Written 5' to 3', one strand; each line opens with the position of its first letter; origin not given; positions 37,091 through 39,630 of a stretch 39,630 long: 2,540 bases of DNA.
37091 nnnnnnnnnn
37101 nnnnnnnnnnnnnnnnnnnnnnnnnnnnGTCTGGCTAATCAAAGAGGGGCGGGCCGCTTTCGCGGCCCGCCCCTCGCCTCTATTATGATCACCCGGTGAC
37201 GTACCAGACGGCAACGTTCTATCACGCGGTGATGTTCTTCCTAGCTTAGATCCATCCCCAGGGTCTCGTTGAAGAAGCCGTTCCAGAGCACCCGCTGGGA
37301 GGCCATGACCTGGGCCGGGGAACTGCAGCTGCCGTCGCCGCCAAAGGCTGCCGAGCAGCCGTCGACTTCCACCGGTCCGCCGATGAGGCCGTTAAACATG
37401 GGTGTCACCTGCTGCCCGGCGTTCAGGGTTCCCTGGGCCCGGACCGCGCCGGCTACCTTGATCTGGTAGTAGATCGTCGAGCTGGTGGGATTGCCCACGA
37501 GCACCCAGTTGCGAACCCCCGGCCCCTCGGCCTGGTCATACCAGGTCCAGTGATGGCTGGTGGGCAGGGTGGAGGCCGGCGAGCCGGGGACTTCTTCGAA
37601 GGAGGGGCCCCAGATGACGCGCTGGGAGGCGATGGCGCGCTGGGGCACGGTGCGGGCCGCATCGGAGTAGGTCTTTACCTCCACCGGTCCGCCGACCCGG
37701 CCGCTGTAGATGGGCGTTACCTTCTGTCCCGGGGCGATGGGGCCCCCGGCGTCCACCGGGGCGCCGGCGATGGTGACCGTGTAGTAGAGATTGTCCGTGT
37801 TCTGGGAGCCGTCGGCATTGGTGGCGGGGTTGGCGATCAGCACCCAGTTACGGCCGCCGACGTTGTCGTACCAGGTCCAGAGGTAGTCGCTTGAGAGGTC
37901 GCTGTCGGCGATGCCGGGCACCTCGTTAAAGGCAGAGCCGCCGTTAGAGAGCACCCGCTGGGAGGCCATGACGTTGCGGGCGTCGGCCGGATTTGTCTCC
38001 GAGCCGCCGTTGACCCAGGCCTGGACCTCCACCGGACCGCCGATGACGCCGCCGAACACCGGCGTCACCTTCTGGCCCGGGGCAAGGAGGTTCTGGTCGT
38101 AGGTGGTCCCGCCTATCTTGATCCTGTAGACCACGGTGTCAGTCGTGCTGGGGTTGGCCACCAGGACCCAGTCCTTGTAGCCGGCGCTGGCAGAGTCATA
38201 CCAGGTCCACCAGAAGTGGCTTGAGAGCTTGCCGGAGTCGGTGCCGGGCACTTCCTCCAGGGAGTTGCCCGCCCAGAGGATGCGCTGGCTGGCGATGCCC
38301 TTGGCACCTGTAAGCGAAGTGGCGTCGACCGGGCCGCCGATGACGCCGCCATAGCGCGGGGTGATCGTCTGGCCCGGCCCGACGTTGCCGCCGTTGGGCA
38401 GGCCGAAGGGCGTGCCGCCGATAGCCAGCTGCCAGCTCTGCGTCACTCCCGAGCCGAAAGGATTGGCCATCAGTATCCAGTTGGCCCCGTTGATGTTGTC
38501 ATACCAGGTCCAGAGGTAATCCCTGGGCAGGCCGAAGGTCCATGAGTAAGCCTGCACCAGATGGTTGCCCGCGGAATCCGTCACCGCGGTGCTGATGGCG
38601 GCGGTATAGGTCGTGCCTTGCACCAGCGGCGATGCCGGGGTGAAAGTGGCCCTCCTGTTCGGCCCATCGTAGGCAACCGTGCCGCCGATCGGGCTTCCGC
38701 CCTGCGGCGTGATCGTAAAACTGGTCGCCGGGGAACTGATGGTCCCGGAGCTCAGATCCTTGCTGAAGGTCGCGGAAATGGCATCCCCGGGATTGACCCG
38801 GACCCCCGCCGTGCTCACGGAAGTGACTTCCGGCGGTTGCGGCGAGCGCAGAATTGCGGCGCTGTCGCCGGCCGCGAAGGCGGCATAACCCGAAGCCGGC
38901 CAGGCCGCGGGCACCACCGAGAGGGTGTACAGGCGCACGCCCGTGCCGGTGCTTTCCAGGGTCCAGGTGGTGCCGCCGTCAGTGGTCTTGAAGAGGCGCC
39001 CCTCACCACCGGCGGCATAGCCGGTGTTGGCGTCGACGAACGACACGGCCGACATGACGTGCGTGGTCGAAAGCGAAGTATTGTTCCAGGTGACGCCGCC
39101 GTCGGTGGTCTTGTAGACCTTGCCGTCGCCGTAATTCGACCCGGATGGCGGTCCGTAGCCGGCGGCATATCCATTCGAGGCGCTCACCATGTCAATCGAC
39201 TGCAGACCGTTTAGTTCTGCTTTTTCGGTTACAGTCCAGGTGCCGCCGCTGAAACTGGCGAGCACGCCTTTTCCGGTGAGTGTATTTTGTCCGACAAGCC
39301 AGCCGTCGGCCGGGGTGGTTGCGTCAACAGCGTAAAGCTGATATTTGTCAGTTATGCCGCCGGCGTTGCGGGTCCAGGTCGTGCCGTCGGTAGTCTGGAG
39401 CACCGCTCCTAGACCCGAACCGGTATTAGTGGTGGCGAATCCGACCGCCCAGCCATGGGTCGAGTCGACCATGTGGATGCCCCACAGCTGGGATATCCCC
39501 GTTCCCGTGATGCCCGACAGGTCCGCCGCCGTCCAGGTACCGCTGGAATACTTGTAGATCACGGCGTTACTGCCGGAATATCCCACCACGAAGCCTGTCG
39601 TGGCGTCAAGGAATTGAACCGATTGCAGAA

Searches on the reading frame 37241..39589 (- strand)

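Call 38: search_protein_families(library=pfam, proteins=[window:37241-39589:-], max_evalue=0.001)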
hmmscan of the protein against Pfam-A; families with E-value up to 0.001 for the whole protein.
window:37241-39589:- (782 aa): 2 families
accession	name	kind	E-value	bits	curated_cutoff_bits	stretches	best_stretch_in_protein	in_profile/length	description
PF13205.12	Big_5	-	1.7e-16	61.3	23.6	1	251-352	3-103/105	Bacterial Ig-like domain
PF14870.12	PSII_BNR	-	7.3e-07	29.2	27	1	166-212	7-53/303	Photosynthesis system II assembly factor YCF48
